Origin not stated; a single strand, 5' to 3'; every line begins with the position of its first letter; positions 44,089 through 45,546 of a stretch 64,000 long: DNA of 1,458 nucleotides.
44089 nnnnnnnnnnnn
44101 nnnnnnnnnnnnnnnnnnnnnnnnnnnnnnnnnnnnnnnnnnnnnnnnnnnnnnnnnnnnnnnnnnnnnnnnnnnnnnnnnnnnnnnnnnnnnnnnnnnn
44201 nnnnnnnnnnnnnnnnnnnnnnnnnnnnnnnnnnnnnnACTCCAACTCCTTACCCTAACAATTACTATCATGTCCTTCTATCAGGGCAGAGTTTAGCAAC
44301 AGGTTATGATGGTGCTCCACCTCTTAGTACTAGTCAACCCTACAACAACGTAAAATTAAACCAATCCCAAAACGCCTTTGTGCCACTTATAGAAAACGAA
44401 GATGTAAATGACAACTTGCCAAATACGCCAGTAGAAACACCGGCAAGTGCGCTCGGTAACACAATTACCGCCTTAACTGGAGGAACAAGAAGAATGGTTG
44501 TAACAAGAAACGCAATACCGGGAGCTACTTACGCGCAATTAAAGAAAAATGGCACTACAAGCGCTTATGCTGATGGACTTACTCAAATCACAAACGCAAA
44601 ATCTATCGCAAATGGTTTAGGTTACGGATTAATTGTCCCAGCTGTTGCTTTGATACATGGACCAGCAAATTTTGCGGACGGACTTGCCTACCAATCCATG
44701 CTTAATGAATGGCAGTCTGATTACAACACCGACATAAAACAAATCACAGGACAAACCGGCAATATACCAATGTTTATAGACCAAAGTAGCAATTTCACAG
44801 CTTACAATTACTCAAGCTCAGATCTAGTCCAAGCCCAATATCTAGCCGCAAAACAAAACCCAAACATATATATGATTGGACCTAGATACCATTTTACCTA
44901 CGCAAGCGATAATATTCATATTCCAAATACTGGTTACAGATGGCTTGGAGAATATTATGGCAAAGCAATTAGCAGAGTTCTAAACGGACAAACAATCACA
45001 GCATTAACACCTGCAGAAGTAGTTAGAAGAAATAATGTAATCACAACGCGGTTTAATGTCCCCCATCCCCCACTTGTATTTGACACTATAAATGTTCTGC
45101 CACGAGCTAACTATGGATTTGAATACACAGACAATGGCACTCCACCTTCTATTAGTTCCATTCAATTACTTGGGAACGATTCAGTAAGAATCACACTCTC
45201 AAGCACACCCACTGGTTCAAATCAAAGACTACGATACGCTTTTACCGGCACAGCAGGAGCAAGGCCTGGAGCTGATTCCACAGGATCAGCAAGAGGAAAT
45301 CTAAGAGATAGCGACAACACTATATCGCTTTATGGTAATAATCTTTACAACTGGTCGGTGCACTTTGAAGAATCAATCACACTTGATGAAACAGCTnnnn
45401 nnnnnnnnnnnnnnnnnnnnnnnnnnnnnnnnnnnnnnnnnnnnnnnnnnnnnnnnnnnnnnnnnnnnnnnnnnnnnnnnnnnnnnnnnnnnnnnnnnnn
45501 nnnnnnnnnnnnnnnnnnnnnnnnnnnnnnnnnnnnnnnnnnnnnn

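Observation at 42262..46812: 1516-aa surface giant combining DUF2341, LamG lectin-like, PT linker, sialate-O-acetylesterase-like and FN3-like modules with a C-terminal membrane anchor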

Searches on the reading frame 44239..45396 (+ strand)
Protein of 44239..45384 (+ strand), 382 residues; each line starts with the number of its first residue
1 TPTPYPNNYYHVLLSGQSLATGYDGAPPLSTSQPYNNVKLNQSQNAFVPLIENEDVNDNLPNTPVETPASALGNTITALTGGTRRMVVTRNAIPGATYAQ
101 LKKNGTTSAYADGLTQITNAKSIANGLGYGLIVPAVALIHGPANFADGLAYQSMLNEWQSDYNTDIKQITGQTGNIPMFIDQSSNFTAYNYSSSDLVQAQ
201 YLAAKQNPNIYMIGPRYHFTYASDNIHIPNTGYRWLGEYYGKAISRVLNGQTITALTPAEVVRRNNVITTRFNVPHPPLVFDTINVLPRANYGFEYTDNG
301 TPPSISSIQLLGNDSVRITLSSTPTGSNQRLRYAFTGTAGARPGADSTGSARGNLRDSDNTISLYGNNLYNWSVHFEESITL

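Call 7: search_protein_families(library=pfam, proteins=[window:44251-45384:+], max_evalue=10)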
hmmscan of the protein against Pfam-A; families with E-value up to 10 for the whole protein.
seq(378 aa): 0 families

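Call 20: search_solved_structures(query=A1, max_evalue=10, show_alignments=2)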
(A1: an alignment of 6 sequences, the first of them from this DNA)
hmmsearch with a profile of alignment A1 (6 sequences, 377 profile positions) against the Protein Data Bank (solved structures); distinct sequences matched with E-value up to 10: 1.
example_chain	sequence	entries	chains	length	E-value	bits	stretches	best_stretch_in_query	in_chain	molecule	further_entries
6n36_A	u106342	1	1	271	0.23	13.8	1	133-159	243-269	Beta-lactamase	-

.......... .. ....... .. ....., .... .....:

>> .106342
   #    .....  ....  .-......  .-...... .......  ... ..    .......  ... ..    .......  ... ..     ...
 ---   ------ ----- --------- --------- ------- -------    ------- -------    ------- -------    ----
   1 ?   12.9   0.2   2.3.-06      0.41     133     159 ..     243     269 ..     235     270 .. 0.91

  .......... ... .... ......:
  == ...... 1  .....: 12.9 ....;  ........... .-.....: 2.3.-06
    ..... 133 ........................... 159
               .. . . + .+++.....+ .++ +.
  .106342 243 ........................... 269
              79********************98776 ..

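Call 27: predict_structure(alignment_id=A1)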
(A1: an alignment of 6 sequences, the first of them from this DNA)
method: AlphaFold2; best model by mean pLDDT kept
length: 386 residues; sequences in the alignment: 6
mean_pLDDT: 64.5   pTM: 0.69
mean pLDDT of the five models: 64.5, 63.7, 56.7, 52.6, 48.2
residues with pLDDT >= 90: 46; 70-90: 130; 50-70: 90; < 50: 120
segments of 3 or more residues with pLDDT < 50: 1-5, 19-28, 54-63, 184-191, 215-234, 281-298, 332-377
pLDDT, mean of each block of 10 residues (from residue 1): 58 73 43 78 87 48 58 80 86 74 85 94 93 84 58 84 94 86 48 64 77 48 31 57 76 59 77 57 41 46 63 70 67 44 37 44 40 45 57
secondary structure, 60 per line:
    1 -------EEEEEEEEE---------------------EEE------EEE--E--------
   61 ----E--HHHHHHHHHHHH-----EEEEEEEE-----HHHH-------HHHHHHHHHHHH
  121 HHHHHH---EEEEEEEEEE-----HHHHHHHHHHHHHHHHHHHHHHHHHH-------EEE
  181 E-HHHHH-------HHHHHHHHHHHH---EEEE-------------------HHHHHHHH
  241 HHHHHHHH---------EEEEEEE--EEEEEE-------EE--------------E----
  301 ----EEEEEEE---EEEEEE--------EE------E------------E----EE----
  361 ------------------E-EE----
elements in order: E8-16 E38-40 E47-49 H68-79 E85-92 H98-101 H109-126 E130-139 H145-170 E178-181 H183-187 H195-206 E210-213 H233-248 E258-264 E267-272 E305-311 E315-320
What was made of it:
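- Tried and rejected: It was mediocre (pLDDT 64.5, call 27).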

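Call 28: search_protein_representatives(alignment_id=A1)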
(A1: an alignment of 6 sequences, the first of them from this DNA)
Query: 6 sequences, 377 profile positions. Proteins with E-value up to 0.001 (for the whole library): 5123; up to 1e-10: 4175; up to 1e-30: 1666. The best 150 are listed.
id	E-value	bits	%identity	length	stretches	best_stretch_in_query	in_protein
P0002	2.6e-217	737.7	-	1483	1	1-377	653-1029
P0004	2.7e-200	681.7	-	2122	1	1-377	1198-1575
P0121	8.7e-186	634.0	-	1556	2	1-376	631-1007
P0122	5.0e-182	621.6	-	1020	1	1-377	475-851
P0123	3.5e-156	536.5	-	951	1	3-377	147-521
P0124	4.1e-137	473.8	-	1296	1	3-377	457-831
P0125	1.3e-130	452.3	-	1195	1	2-377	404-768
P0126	5.5e-126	437.1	-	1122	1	2-376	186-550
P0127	4.6e-125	434.1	-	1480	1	3-376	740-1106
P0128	7.3e-125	433.4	-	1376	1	2-377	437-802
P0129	5.9e-124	430.5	-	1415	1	1-375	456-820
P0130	1.1e-123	429.6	-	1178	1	1-377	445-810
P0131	2.7e-123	428.3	-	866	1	2-375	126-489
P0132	1.9e-122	425.5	-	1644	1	2-375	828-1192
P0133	1.7e-120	419.1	-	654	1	1-377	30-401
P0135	6.5e-120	417.2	-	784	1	2-375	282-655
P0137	2.4e-118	412.0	-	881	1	2-377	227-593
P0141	3.8e-117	408.1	-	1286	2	1-377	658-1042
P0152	7.9e-114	397.1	-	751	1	2-376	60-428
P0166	3.3e-109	381.9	-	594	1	2-373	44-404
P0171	1.8e-107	376.2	-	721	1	2-376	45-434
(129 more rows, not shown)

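Call 31: fold_search(model_id=the predicted structure, library=pdb)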
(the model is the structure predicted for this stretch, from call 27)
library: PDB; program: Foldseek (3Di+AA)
matches with E <= 10: 878; with E <= 0.001: 16
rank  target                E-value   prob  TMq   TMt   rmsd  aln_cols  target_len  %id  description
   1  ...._o                4.6e-17  1.00  0.63  0.42   7.3       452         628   20  Cyanopodophage Pan3 tailspike (released 2025-11-26)
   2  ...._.                2.7e-15  1.00  0.62  0.41   7.0       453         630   22  Cyanopodophage Pan3 tailspike (released 2025-11-26)
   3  7kmm_A                1.3e-08  1.00  0.49  0.44   7.5       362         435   14  Crystal structure of XAC1771, a novel carbohydrate acetylesterase from Xanthomonas citri (released 2021-05-26)
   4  7kmm_B                2.7e-07  1.00  0.48  0.44   6.9       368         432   13  Crystal structure of XAC1771, a novel carbohydrate acetylesterase from Xanthomonas citri (released 2021-05-26)
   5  2apj_B                4.9e-07  1.00  0.45  0.68   5.9       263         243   14  X-Ray Structure of Protein from Arabidopsis Thaliana AT4G34215 at 1.6 Angstrom Resolution (released 2005-08-30)
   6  1zmb_A                8.0e-07  1.00  0.44  0.59   5.5       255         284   13  Crystal Structure of the Putative Acetylxylan Esterase from Clostridium acetobutylicum, Northeast Structural Genomics  (released 2005-05-17)
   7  2apj_A                1.2e-06  1.00  0.44  0.67   5.8       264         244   14  X-Ray Structure of Protein from Arabidopsis Thaliana AT4G34215 at 1.6 Angstrom Resolution (released 2005-08-30)
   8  9h4u_A                1.6e-06  1.00  0.38  0.25   5.1       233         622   14  Deacetylase FI8 utilizes unconventional variant of a catalytic triad: the diluted triad (released 2025-08-27)
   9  2apj_C                1.8e-06  1.00  0.45  0.68   5.1       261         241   14  X-Ray Structure of Protein from Arabidopsis Thaliana AT4G34215 at 1.6 Angstrom Resolution (released 2005-08-30)
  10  9ega_A                2.0e-06  1.00  0.36  0.24   6.2       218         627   17  Crystal Structure of a CE20 carbohydrate acetylesterase from Pedobacter psychrotolerans (PpCE20_II), with ancillary do (released 2025-08-13)
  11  9ega_B                2.0e-06  1.00  0.36  0.24   6.3       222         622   17  Crystal Structure of a CE20 carbohydrate acetylesterase from Pedobacter psychrotolerans (PpCE20_II), with ancillary do (released 2025-08-13)
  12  3pt5                  3.2e-06  1.00  0.46  0.54   6.1       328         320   13  Crystal structure of NanS (released 2011-05-18)
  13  9lna_A                3.8e-04  0.95  0.32  0.22  14.3       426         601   13  SFP21A phage tail fiber (Gp09) (released 2026-01-28)
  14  8zbc_A                4.5e-04  0.98  0.26  0.39   9.6       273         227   12  An acyltransferase with selective perhydrolytic activity (released 2025-04-30)
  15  8zbc_C                5.4e-04  0.97  0.26  0.39   9.4       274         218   11  An acyltransferase with selective perhydrolytic activity (released 2025-04-30)
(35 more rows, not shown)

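Call 36: search_protein_families(library=pfam, alignment_id=A2, max_evalue=0.1)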
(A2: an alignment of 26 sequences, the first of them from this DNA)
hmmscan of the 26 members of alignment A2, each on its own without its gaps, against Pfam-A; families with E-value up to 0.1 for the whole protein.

A. member 1, seq(374 aa): 0 families

B. families by the number of members that match (of 26 scanned): 9 families
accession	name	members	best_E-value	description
PF03629.24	SASA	20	4.3e-12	Carbohydrate esterase, sialic acid-specific acetylesterase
PF00657.28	Lipase_GDSL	2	0.033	GDSL-like Lipase/Acylhydrolase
PF13753.12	SWM_repeat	1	0.0049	Putative flagellar system-associated repeat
PF02563.21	Poly_export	1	0.0065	Polysaccharide biosynthesis/export protein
PF04643.17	Motilin_assoc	1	0.0074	Motilin/ghrelin-associated peptide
PF20816.2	PBV_CP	1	0.057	Picobirnavirus, Capsid protein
PF19040.6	SGNH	1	0.064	SGNH domain (fused to AT3 domains)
PF00482.28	T2SSF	1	0.072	Type II secretion system (T2SS), protein F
PF22187.2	DUF6946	1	0.082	Domain of unknown function (DUF6946)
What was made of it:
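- On SASA / SGNH hydrolase (Pfam PF03629): 20 of 26 relatives match at E<=0.1, best 4.3e-12 (call 36).
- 20 of 26 relatives hit SASA, best E=4e-12 (call 36).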

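Call 37: search_solved_structures(query=A2, max_evalue=10, show_alignments=2)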
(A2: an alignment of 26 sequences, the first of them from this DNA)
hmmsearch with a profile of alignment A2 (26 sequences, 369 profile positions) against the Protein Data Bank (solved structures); distinct sequences matched with E-value up to 10: 2.
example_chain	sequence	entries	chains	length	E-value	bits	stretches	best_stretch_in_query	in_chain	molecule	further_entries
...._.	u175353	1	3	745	4.4e-22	82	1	70-366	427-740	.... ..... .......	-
2apj_A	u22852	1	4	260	0.2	14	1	54-152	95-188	Putative Esterase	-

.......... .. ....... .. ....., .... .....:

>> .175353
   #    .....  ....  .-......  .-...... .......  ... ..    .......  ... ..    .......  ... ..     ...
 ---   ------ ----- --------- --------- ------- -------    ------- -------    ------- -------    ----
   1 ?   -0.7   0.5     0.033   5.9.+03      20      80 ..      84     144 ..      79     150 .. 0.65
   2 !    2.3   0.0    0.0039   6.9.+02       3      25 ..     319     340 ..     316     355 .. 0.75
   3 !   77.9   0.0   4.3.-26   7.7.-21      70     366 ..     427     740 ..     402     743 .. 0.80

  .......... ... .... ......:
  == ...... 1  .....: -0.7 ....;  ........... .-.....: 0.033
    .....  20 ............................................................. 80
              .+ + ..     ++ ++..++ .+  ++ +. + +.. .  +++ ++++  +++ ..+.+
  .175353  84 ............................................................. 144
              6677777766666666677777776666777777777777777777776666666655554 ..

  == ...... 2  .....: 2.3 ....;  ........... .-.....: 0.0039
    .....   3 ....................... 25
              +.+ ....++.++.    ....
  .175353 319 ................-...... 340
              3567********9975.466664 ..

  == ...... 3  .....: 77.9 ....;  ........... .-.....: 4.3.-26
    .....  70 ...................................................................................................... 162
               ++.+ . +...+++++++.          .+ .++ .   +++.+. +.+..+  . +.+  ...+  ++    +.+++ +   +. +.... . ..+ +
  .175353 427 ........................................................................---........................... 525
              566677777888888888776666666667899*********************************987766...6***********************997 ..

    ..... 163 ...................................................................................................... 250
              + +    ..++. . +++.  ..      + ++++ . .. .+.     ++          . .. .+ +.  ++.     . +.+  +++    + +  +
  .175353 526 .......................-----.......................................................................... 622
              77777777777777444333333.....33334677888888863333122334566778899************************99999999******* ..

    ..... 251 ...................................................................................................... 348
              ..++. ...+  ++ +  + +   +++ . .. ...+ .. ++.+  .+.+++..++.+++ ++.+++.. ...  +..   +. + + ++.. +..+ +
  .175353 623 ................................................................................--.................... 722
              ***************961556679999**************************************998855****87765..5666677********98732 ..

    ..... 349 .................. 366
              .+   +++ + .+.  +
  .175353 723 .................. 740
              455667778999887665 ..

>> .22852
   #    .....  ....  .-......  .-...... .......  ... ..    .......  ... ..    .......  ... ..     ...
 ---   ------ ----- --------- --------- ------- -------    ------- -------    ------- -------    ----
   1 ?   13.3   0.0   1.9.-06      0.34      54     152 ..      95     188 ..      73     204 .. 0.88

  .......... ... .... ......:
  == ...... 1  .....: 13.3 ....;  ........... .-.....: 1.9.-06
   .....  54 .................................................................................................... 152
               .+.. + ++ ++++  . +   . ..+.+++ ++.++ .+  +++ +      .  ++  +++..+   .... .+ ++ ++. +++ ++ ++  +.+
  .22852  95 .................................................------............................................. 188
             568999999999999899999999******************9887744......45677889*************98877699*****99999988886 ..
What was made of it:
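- Closest known: Distal esterase module of phage tail fibres and tailspikes. Same: Shared GQS, HGE-type and DxxH motifs, and the RYA...RG..RD motif in the sandwich (call 37).
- The family profile matches the Pan3 tail spike at E=4e-22 (call 37).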

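Call 44: search_protein_families(library=phrogs, proteins=[window:44239-45384:+], max_evalue=0.01)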
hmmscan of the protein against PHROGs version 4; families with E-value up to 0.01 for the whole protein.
window:44239-45384:+ (382 aa): 2 families
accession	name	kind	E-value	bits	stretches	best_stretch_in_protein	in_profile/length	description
phrog_4201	-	tail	2.6e-92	311.6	1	4-381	270-674/676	tail fiber protein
phrog_26934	-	unknown function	1.7e-41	143.4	1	82-377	712-995/998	-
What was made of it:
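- On Phage tail fibre family PHROG 4201: E=2.6e-92, 311.6 bits, profile positions 270-674 of 676 (call 44).
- Closest known: Distal esterase module of phage tail fibres and tailspikes. Same: HMM match at E=2.6e-92 (call 44).
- PHROG 4201 'tail fiber protein', E=2.6e-92 (call 44).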

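Call 45: search_dna_similar(query=window:44239-45384:+, collection=phages, mode=protein, max_rows=25)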
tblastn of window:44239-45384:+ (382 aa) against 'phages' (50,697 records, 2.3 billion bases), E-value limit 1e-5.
Records with a match: 76; places in all: 76; records where one place covers at least 80% of the query: 53.
Best place of each record, by identity: <60% 76.
By first word of the organism name: Klebsiella 36; Acinetobacter 19; Serratia 10; Vibrio 2; Halocynthia 2; Pseudomonas 2; Burkholderia 2; Ruegeria 1; Virus 1; Escherichia 1.
By host as written in the record: Klebsiella pneumoniae 24; Acinetobacter baumannii 10; Serratia marcescens 6; Acinetobacter baumannii DSM 106838 5; - 4; Klebsiella pneumoniae ST13-OXA48 4; Vibrio vulnificus 2; Klebsiella pneumoniae ST147-VIM1 2; and 17 more.
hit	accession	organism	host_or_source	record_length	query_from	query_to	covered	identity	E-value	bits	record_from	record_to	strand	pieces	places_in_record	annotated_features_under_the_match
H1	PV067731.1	Acinetobacter phage vB_AbaS-Bhz9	Acinetobacter baumannii DSM 106838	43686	11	382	97%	32.1%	3e-37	149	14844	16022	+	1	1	tail fiber protein (x2)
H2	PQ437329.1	Acinetobacter phage HD01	Acinetobacter baumannii ATCC 17978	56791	11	382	97%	32.0%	4e-35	142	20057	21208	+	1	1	tail fiber protein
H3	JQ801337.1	Vibrio phage VvAW1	Vibrio vulnificus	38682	11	380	97%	32.1%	3e-42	163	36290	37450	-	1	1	hypothetical protein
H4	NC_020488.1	Vibrio phage VvAW1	Vibrio vulnificus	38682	11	380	97%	32.1%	3e-42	163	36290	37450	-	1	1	tail fiber protein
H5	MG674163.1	Acinetobacter phage SH-Ab 15497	Acinetobacter baumannii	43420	11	382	97%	31.9%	2e-36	147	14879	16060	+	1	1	hypothetical protein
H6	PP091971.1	Acinetobacter phage vB_MZM_2AB-P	Acinetobacter baumannii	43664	11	382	97%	31.9%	1e-36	147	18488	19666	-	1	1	hypothetical protein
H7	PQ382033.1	Acinetobacter phage vB_AbaSI_2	Acinetobacter baumannii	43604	11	382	97%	31.9%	1e-36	147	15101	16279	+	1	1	hypothetical protein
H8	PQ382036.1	Acinetobacter phage vB_AbaSI_5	Acinetobacter baumannii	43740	4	377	98%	31.6%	7e-34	139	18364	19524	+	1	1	hypothetical protein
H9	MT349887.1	Acinetobacter phage 5W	Acinetobacter baumannii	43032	4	377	98%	31.6%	7e-34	139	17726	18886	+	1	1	cellulosome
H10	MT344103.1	Acinetobacter phage fEg-Aba01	Acinetobacter baumannii DSM 106838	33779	4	377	98%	31.6%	8e-34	139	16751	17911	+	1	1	hypothetical protein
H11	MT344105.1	Acinetobacter phage fLi-Aba03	Acinetobacter baumannii DSM 106838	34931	4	377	98%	31.6%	8e-34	139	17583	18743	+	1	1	hypothetical protein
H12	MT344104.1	Acinetobacter phage fLi-Aba02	Acinetobacter baumannii DSM 106838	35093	4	377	98%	31.6%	8e-34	139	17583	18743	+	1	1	hypothetical protein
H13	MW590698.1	Acinetobacter phage 53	Acinetobacter baumannii WHG40137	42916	11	382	97%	31.6%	1e-36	147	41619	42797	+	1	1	record has no annotation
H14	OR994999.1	Acinetobacter phage pB23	Acinetobacter baumannii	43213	11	382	97%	31.6%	1e-36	147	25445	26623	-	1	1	hypothetical protein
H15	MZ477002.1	Acinetobacter phage Phab24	Acinetobacter baumannii XH198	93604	11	380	97%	31.7%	3e-37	149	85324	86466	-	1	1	hypothetical protein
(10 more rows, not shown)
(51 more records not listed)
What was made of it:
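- Closest known: Distal esterase module of phage tail fibres and tailspikes. Same: 30-32% identity over about 97% of the module (call 45).
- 76 phage records at 30-32% identity over about 97% of the module (call 45). The strong match to PHROG 4201 'tail fiber protein' and to phage tail fibres (calls 44, 45).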

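Call 52: predict_structure(alignment_id=A2)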
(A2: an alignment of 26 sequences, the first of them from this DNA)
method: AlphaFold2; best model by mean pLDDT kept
length: 374 residues; sequences in the alignment: 26
mean_pLDDT: 94.8   pTM: 0.93
mean pLDDT of the five models: 94.8, 94.7, 94.4, 94.0, 93.2
residues with pLDDT >= 90: 346; 70-90: 21; 50-70: 5; < 50: 2
segments of 3 or more residues with pLDDT < 50: none
pLDDT, mean of each block of 10 residues (from residue 1): 96 92 95 95 82 77 98 94 91 93 97 98 97 82 93 98 97 95 94 96 96 94 97 96 93 98 98 97 98 98 98 98 98 96 98 96 98 97
secondary structure, 60 per line:
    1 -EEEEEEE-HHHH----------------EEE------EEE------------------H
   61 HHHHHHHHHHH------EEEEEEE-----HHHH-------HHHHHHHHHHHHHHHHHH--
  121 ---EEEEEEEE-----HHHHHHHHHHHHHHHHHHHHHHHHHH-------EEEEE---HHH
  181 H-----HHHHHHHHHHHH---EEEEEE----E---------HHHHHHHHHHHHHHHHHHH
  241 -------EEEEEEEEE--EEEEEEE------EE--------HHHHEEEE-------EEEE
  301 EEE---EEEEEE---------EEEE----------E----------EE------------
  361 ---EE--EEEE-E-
elements in order: E2-8 H10-13 E30-32 E39-41 H60-71 E78-84 H90-93 H101-118 E124-131 H137-162 E170-174 H178-181 H187-198 E202-207 H222-240 E248-256 E259-265 H282-285 E286-289 E297-303 E307-312 E322-325 E368-371
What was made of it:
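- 44992..45384 (+): β-sandwich fused to the esterase (aa 911-1041), with invariant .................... motifs. Model secondary structure (call 52).
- On SASA / SGNH hydrolase (Pfam PF03629): AF2 model with pLDDT 94.8 (call 52).
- On CAZy CE20 (XacXaeA type): The model shows one C-terminal sandwich and no insertion (call 52).
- The model has pLDDT 94.8 and pTM 0.93 (call 52).
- Tried and rejected: A second model from 26 diverse sequences replaced it (call 52).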

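Call 56: fold_search(model_id=the predicted structure, library=pdb)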
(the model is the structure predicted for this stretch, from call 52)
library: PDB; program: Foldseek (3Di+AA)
matches with E <= 10: 1356; with E <= 0.001: 20
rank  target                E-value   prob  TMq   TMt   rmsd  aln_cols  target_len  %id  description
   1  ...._o                1.6e-24  1.00  0.80  0.50   4.8       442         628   23  Cyanopodophage Pan3 tailspike (released 2025-11-26)
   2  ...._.                8.6e-23  1.00  0.80  0.50   4.1       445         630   22  Cyanopodophage Pan3 tailspike (released 2025-11-26)
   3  7kmm_A                2.3e-11  1.00  0.61  0.53   6.9       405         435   13  Crystal structure of XAC1771, a novel carbohydrate acetylesterase from Xanthomonas citri (released 2021-05-26)
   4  7kmm_B                5.1e-11  1.00  0.61  0.54   6.4       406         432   14  Crystal structure of XAC1771, a novel carbohydrate acetylesterase from Xanthomonas citri (released 2021-05-26)
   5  8f9p_A                5.1e-10  1.00  0.62  0.49   9.9       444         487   11  Dog sialic acid esterase (SIAE) inactive mutant S128A (released 2024-05-29)
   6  8f9o_A                5.4e-10  1.00  0.62  0.49   9.8       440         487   11  Dog sialic acid esterase (SIAE) (released 2024-05-29)
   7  1zmb_A                7.8e-10  1.00  0.51  0.66   2.8       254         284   15  Crystal Structure of the Putative Acetylxylan Esterase from Clostridium acetobutylicum, Northeast Structural Genomics  (released 2005-05-17)
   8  8f9q_A                9.9e-10  1.00  0.60  0.47   9.8       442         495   12  Guinea pig sialic acid esterase (SIAE) (released 2024-05-29)
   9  9h4u_A                1.2e-08  1.00  0.55  0.34  14.5       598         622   10  Deacetylase FI8 utilizes unconventional variant of a catalytic triad: the diluted triad (released 2025-08-27)
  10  2apj_C                1.9e-08  1.00  0.49  0.74   3.8       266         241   13  X-Ray Structure of Protein from Arabidopsis Thaliana AT4G34215 at 1.6 Angstrom Resolution (released 2005-08-30)
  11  9ega_A                6.5e-08  1.00  0.55  0.35   9.8       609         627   10  Crystal Structure of a CE20 carbohydrate acetylesterase from Pedobacter psychrotolerans (PpCE20_II), with ancillary do (released 2025-08-13)
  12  2apj_D                9.3e-08  1.00  0.49  0.74   3.8       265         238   13  X-Ray Structure of Protein from Arabidopsis Thaliana AT4G34215 at 1.6 Angstrom Resolution (released 2005-08-30)
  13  2apj_B                1.1e-07  1.00  0.49  0.74   3.8       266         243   13  X-Ray Structure of Protein from Arabidopsis Thaliana AT4G34215 at 1.6 Angstrom Resolution (released 2005-08-30)
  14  9ega_B                1.3e-07  1.00  0.54  0.34  10.0       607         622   10  Crystal Structure of a CE20 carbohydrate acetylesterase from Pedobacter psychrotolerans (PpCE20_II), with ancillary do (released 2025-08-13)
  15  2apj_A                1.4e-07  1.00  0.49  0.73   3.8       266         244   13  X-Ray Structure of Protein from Arabidopsis Thaliana AT4G34215 at 1.6 Angstrom Resolution (released 2005-08-30)
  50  4k3u_B                1.4e-02  0.93  0.28  0.30   4.7       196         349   14  Peptidoglycan O-acetylesterase in action, 30 min (released 2014-09-03)
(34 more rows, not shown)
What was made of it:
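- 44992..45384 (+): It aligns together with the esterase to the Pan3 tailspike (TM 0.80 over 442 columns, call 56; sequence alignment in call 37) and to PHROG 4201 positions 270-674 (call 44).
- On SASA / SGNH hydrolase (Pfam PF03629): Foldseek hits 1zmb, 2apj, NanS, SIAE and CE20 at probability 1.00, with rmsd 2.8-3.8 Å for the core (call 56).
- On CAZy CE20 (XacXaeA type): Identity is 13-14% and TM is 0.61 (call 56).
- Closest known: SASA family. Same: Foldseek E from 5e-6 to 8e-10, with rmsd 2.8 Å to 1zmb (call 56).
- Closest known: CE20 xyloglucan acetylesterase XacXaeA. Same: An SGNH/SASA-like core joined to a β-sandwich, with Foldseek E=2e-11 and TM 0.61 over about 405 columns (call 56).
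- Foldseek PDB hits (call 56): Pan3 tailspike E=1.6e-24, TM 0.80; XAC1771 2e-11; mammalian SIAE 5e-10; 1zmb 8e-10, rmsd 2.8 Å; 2apj; CE20; NanS. Structural similarity to XAC1771/CE20, 1zmb and CE20 PpCE20_II (call 56). By contrast the module matches phage receptor-binding proteins at E=1e-92 (calls 44, 56). Peptidoglycan O-acetylesterase and O-acetyltransferase structures appear among weaker Foldseek hits (4k3u and PatB, calls 31, 56).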
